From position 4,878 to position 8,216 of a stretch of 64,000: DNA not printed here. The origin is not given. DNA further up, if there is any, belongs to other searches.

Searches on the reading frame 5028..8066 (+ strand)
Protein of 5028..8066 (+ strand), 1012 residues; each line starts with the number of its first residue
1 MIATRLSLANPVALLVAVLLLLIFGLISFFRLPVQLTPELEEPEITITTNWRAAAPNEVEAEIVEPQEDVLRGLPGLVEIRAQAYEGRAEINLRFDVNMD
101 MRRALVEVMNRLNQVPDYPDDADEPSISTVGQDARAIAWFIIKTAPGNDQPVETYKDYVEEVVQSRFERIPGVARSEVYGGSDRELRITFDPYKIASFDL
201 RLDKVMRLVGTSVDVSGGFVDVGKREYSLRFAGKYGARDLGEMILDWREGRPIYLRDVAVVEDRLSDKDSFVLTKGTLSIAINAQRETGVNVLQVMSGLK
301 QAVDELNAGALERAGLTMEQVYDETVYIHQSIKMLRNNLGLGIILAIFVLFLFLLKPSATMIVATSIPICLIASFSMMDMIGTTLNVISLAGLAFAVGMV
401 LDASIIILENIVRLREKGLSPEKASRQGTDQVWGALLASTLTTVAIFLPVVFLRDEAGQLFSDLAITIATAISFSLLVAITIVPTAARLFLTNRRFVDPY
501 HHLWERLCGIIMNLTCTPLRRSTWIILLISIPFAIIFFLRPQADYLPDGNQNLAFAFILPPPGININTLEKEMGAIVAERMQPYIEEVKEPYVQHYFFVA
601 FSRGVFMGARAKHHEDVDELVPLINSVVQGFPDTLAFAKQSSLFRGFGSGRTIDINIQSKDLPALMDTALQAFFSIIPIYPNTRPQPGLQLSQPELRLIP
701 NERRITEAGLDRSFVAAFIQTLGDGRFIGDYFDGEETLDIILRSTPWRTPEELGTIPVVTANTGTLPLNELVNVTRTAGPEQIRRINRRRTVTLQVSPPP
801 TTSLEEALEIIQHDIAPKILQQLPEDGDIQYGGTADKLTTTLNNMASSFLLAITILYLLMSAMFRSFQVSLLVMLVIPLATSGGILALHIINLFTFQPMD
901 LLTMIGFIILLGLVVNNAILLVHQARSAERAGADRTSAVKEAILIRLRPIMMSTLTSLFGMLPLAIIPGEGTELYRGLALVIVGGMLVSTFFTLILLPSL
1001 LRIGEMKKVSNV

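Call 11: find_encoding_contigs(protein=window:5028-8066:+, flank=10000, max_places=6)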
Protein window:5028-8066:+ (1012 aa): no gene with exactly this product is on record in the collection.

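Call 14: search_protein_families(library=pfam, max_evalue=0.0001, proteins=[window:5028-8063:+])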
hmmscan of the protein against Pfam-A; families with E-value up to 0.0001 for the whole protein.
seq(1012 aa): 2 families
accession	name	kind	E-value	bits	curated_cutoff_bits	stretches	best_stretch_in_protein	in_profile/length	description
PF00873.25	ACR_tran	-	7.3e-189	630.2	28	1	5-1001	3-1017/1021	AcrB/AcrD/AcrF family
PF03176.21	MMPL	-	1.2e-14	54.5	20.5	1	825-1002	121-300/333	MMPL family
